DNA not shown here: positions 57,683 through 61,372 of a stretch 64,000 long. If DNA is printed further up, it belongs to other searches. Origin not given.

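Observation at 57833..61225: Ammonium-transporter (Amt) domain fused to PAS-GGDEF-EAL: candidate ammonium transceptor controlling c-di-GMP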

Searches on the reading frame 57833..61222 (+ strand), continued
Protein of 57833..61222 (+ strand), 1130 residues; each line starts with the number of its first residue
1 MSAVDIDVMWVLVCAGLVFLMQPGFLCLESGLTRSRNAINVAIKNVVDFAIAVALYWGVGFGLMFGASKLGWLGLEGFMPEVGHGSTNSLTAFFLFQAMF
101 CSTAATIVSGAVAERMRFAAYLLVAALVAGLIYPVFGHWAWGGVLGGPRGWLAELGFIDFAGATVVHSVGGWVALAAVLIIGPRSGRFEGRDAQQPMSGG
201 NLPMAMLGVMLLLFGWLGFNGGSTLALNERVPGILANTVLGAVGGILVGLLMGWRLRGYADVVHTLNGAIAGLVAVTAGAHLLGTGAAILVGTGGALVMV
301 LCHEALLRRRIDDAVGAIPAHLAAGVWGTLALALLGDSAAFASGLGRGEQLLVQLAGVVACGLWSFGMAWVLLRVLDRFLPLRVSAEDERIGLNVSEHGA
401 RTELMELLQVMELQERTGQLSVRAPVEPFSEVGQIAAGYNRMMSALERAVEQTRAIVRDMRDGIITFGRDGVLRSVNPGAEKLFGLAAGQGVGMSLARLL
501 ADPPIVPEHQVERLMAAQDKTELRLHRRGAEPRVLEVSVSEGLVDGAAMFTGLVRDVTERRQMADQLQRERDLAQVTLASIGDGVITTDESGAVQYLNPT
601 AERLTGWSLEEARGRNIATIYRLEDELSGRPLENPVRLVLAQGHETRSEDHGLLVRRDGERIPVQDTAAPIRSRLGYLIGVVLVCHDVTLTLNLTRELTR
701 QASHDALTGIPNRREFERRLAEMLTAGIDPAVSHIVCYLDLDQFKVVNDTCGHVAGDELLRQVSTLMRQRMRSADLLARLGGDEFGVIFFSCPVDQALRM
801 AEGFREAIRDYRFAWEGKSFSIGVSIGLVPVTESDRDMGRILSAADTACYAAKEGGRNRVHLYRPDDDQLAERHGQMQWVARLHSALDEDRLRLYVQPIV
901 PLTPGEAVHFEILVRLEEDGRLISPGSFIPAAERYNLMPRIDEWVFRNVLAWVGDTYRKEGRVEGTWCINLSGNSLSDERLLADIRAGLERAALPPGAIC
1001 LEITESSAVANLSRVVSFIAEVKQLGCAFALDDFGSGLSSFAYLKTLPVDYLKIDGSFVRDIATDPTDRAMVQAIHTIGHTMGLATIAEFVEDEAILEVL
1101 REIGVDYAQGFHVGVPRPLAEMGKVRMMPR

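Call 44: find_related_loci(query=A2, collection=genome_contigs, flank=3000)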
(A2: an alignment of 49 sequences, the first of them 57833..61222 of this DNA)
Query A2 (1130 aa) in genome_contigs; peptide patterns used: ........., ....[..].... (x = any residue, [..] = any of these).
600 stretches matched a pattern (row limit reached: there are more); 597 encode a relative of the query (tblastn E <= 1e-3); the best 80 are kept; 80 distinct loci.
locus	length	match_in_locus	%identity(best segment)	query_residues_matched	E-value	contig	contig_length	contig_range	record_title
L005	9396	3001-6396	64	2-1130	0e+0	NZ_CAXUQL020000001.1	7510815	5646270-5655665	Pseudorhodoferax sp. LjRoot39 LJR039c1, whole genome shotgun sequence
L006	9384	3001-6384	62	6-1130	0e+0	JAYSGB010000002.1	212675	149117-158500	MAG: Burkholderiaceae bacterium isolate ZZ2_ZZA25_bin.45 NODE_75_length_212675_cov_40.389027, whole genome shotgun seque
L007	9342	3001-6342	54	6-1129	0e+0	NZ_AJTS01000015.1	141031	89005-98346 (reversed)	Vreelandella stevensii S18214 Contig15, whole genome shotgun sequence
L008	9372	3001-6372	56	6-1130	0e+0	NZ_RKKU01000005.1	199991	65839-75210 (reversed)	Pseudomonas neustonica strain SSM26 ctg_5, whole genome shotgun sequence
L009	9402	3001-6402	53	6-1121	0e+0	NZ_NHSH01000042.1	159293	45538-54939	Halochromatium roseum strain DSM 18859 scaffold0042, whole genome shotgun sequence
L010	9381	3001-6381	49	6-1130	0e+0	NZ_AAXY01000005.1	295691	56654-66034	Marinobacter sp. ELB17 1101232001226, whole genome shotgun sequence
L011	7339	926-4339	49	1-1130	0e+0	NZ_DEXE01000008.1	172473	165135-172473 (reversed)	MAG: Methylophaga sp. UBA3192 UBA3192_contig_387, whole genome shotgun sequence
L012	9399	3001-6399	52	1-1130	0e+0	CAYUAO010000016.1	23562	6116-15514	MAG TPA_asm: uncultured Halothiobacillus sp. isolate SRP332253_co1_9 genome assembly, contig: NODE_3330_length_23562_cov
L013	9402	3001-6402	63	1-1130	0e+0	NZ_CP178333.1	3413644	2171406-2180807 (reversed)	Ectothiorhodospira shaposhnikovii strain PHS-Q chromosome, complete genome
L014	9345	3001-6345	55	6-1130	0e+0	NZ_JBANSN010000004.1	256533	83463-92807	Vreelandella arctica strain R06ZXJ2 NODE_4_length_256533_cov_38.581989, whole genome shotgun sequence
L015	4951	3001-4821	50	523-1121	0e+0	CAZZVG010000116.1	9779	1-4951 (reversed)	MAG: Iningainema sp. isolate Brown_J.bin.8 genome assembly, contig: NODE_2824_length_9779_cov_5.239613, whole genome sho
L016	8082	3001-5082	46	430-1119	0e+0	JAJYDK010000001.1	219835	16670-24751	MAG: Proteobacteria bacterium isolate BP9.bin95 NODE_46_length_219835_cov_4.961358, whole genome shotgun sequence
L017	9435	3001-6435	46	429-1126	0e+0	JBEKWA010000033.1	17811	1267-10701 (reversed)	MAG: Steroidobacteraceae bacterium isolate SPRUCE 617 SPRUCE_617_33, whole genome shotgun sequence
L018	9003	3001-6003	45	429-1130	0e+0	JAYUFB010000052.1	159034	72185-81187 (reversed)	MAG: Gammaproteobacteria bacterium isolate GFS_7630 GFS_7630_51, whole genome shotgun sequence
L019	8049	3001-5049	44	448-1119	0e+0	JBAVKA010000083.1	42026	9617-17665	MAG: Gammaproteobacteria bacterium isolate MFD05464_ilm_asm_bin16 k127_88599, whole genome shotgun sequence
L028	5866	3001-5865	52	559-1120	5e-175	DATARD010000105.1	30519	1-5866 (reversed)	MAG TPA_asm: Thermoanaerobaculia bacterium isolate SMAG_U5484 k141_5386266, whole genome shotgun sequence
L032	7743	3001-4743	52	440-1120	3e-174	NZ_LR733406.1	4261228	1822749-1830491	Pseudomonas sp. 8AS isolate Pseudomonas sp. 8AS, whole genome shotgun sequence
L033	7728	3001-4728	50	546-1120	4e-174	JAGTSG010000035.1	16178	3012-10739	MAG: Proteobacteria bacterium isolate CTSoil_134 scaffold_1050, whole genome shotgun sequence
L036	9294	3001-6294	45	454-1120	1e-173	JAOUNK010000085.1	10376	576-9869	MAG: Gammaproteobacteria bacterium isolate 8_1_July_SF_Bin69 8_1_July_SF_Bin69_scaffold_2761_c1, whole genome shotgun se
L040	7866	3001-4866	47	473-1120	1e-172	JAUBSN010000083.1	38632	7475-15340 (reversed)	Microcoleus sp. F8-C3 NODE_244_length_38632_cov_19.499235, whole genome shotgun sequence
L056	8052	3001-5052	42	446-1120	9e-167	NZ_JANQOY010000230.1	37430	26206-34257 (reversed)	MAG: Acaryochloris sp. IP29b_bin.148 k99_481299, whole genome shotgun sequence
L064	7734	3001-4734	48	444-1130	2e-165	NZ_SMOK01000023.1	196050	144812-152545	Pseudomonas sp. H9 scaffold23, whole genome shotgun sequence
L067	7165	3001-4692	48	561-1121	1e-164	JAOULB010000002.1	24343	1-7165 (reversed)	MAG: Gammaproteobacteria bacterium isolate 8_1_Jan_SF_Bin63 8_1_Jan_SF_Bin63_scaffold_823_c1, whole genome shotgun seque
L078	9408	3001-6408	48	6-1130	0e+0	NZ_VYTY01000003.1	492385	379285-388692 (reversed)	Nitrincola alkalisediminis strain JCM 19317 Scaffold3, whole genome shotgun sequence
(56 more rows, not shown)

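Call 58: predict_structure(alignment_id=A2)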
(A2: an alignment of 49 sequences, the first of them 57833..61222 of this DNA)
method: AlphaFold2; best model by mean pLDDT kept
length: 1130 residues; sequences in the alignment: 49
mean_pLDDT: 81.2   pTM: 0.45
mean pLDDT of the five models: 81.2, 78.5, 78.0, 76.9, 73.8
residues with pLDDT >= 90: 366; 70-90: 578; 50-70: 127; < 50: 59
segments of 3 or more residues with pLDDT < 50: 455-460, 567-581, 691-707, 868-877, 1037-1040
pLDDT, mean of each block of 10 residues (from residue 1): 85 93 89 76 86 93 83 79 85 92 91 88 92 94 83 91 92 95 77 58 88 93 90 95 95 86 90 95 93 96 90 89 96 89 87 96 96 92 84 71 69 72 67 74 77 47 77 81 78 80 62 67 72 79 72 77 52 32 77 85 88 90 85 88 76 87 86 72 79 37 45 80 78 87 74 71 87 86 85 89 91 78 90 77 79 78 63 48 78 91 88 85 76 77 90 87 90 82 91 91 74 77 92 63 67 88 80 80 87 92 93 86 60
secondary structure, 60 per line:
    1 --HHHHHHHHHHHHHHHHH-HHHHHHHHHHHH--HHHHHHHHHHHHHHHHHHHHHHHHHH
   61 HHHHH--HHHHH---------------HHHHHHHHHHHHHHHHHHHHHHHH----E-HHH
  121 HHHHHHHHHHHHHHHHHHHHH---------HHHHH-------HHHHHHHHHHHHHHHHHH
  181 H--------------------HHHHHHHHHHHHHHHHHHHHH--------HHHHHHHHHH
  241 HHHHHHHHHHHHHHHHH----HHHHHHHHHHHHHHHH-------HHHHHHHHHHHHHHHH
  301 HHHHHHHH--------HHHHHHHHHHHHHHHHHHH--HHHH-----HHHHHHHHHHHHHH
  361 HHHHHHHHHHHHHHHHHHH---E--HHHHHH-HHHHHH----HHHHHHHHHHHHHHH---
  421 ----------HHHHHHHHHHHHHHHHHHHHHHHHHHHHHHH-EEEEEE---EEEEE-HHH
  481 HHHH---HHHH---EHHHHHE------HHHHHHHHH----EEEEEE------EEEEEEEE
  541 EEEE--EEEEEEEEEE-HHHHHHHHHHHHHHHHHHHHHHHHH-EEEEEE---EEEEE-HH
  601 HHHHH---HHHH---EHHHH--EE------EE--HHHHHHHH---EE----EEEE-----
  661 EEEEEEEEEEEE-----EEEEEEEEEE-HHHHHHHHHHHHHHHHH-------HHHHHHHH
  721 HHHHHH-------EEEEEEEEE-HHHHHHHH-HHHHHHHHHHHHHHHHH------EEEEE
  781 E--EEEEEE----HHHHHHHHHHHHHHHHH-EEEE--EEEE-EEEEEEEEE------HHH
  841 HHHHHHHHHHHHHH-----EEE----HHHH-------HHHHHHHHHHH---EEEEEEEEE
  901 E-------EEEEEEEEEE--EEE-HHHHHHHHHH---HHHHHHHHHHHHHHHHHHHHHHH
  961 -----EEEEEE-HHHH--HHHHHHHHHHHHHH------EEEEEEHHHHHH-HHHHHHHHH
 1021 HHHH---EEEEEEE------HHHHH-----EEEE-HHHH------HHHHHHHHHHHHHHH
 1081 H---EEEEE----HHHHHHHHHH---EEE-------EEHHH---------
elements in order (helices of 4 or more, strands of 3 or more residues): H3-19 H21-32 H35-65 H68-72 H88-111 H118-141 H151-155 H163-181 H202-222 H231-257 H262-277 H285-308 H317-335 H338-341 H347-379 H386-391 H393-398 H403-417 H431-461 E463-468 E472-476 H478-484 H488-491 H496-500 H508-516 E521-526 E533-544 E547-556 H558-582 E584-589 E593-597 H599-605 H609-612 H617-620 H635-642 E652-655 E661-672 E678-687 H689-705 H713-726 E734-742 H744-751 H753-769 E776-781 E784-789 H794-810 E812-815 E818-821 E823-831 H838-854 E860-862 H867-870 H878-888 E892-901 E909-918 E921-923 H925-934 H938-960 E966-971 H973-976 H979-992 E999-1004 H1005-1010 H1012-1024 E1028-1034 H1041-1045 E1051-1054 H1056-1059 H1066-1081 E1085-1089 H1094-1103 E1107-1109

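Call 62: list_cluster_members(proteins=[P0007, window:57833-61222:+])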
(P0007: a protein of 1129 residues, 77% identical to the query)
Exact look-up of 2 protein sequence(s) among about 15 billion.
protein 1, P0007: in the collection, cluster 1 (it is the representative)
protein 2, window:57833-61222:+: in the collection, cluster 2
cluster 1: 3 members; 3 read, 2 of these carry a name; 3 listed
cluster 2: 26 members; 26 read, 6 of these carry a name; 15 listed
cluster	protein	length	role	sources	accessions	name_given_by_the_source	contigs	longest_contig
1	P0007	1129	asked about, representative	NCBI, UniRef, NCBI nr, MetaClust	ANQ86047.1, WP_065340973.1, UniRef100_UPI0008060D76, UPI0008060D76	ammonia permease [Azoarcus olearius] | ammonium transporter n=1 Tax=Azoarcus sp. (strain BH72) TaxID=418699 RepID=UPI0008060D76 | ammonium transporter [Azoarcus olearius]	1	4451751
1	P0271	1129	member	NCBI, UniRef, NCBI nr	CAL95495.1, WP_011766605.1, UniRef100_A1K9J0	ammonium transporter [Azoarcus olearius] | Probable ammonia permease with sensory box/GGDEF domains n=1 Tax=Azoarcus sp. (strain ...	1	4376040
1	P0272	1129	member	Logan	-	-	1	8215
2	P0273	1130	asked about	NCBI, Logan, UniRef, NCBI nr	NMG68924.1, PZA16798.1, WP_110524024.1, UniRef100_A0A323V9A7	ammonium transporter [Parazoarcus communis] | Ammonia permease n=2 Tax=root TaxID=1 RepID=A0A323V9A7_9RHOO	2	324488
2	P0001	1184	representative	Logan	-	-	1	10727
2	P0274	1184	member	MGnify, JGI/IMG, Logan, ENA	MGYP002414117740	CR=1 FL=1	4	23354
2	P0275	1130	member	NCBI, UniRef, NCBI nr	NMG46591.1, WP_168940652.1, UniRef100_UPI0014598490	ammonium transporter [Azoarcus communis] | ammonium transporter n=1 Tax=Parazoarcus communis TaxID=41977 RepID=UPI0014598490 | ammonium transporter [Parazoarcus communis]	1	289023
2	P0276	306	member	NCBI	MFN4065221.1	MAG: EAL domain-containing protein, partial [Parazoarcus communis]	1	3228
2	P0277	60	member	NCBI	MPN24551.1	Cyclic di-GMP phosphodiesterase PdeB [bioreactor metagenome]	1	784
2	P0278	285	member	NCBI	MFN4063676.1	MAG: ammonium transporter, partial [Parazoarcus communis]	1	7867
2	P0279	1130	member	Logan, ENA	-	-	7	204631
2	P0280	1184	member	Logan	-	-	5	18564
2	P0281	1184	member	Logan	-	-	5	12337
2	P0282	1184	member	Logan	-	-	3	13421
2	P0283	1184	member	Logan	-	-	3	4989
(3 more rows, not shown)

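Call 69: fold_search(model_id=the predicted structure, library=pdb)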
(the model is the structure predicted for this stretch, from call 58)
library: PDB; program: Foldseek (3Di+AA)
matches with E <= 10: 1441; with E <= 0.001: 540
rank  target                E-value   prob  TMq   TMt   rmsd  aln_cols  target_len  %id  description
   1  5xge                  5.5e-45  1.00  0.27  0.49  16.8       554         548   51  Crystal structure of the PAS-GGDEF-EAL domain of PA0861 from Pseudomonas aeruginosa in complex with cyclic di-GMP (released 2017-12-20)
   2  5xgb                  6.0e-45  1.00  0.27  0.49  16.9       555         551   51  Crystal structure of the PAS-GGDEF-EAL domain of PA0861 from Pseudomonas aeruginosa (released 2017-12-20)
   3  5xgd                  3.3e-44  1.00  0.26  0.49  16.6       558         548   51  Crystal structure of the PAS-GGDEF-EAL domain of PA0861 from Pseudomonas aeruginosa in complex with GTP (released 2017-12-20)
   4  9cmf_A                1.6e-34  1.00  0.23  0.32  41.5       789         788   21  Substrate bound DosP (released 2024-11-20)
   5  9bgv_A                1.2e-31  1.00  0.22  0.30  41.7       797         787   20  DosP R97A straight form (released 2024-11-20)
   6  8qpf_A                1.3e-30  1.00  0.33  0.95   1.8       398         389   48  Ammonium Transporter Amt1 from Shewanella denitrificans (released 2024-06-12)
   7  9cdr_A                1.6e-30  1.00  0.22  0.31  39.7       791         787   21  DosP Apo straight form (released 2024-11-20)
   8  8qj4_A                2.5e-30  1.00  0.34  0.94   1.9       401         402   48  Receptor Sd-Amt1 (ON-state) (released 2024-06-12)
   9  9ce0_B                2.8e-30  1.00  0.23  0.32  35.3       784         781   20  DosP Apo Bent form (released 2024-11-20)
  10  9bkv_A                5.1e-30  1.00  0.22  0.31  45.1       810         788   21  DosP R97A bent form (released 2024-11-20)
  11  8qj3_A                6.8e-30  1.00  0.34  0.94   2.0       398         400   48  Receptor Sd-Amt1 (OFF-state) (released 2024-06-12)
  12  9bkv_B                7.5e-30  1.00  0.22  0.31  36.6       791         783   21  DosP R97A bent form (released 2024-11-20)
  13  5m3c_B                3.1e-27  1.00  0.23  0.56  13.4       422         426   35  Structure of the hybrid domain (GGDEF-EAL) of PA0575 from Pseudomonas aeruginosa PAO1 at 2.8 Ang. with GTP and Ca2+ bo (released 2017-12-20)
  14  6eu6                  3.8e-27  1.00  0.34  0.93   2.2       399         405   38  Sensor Amt Protein (released 2018-01-24)
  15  4rnh                  5.8e-27  1.00  0.22  0.55  17.8       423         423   32  PaMorA tandem diguanylate cyclase - phosphodiesterase, c-di-GMP complex (released 2014-11-19)
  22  8pps_B                3.0e-20  1.00  0.20  0.86   2.8       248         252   54  Dimeric RbdA EAL, in apo state (released 2024-05-15)
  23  8pps_A                1.5e-19  1.00  0.21  0.88   2.5       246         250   55  Dimeric RbdA EAL, in apo state (released 2024-05-15)
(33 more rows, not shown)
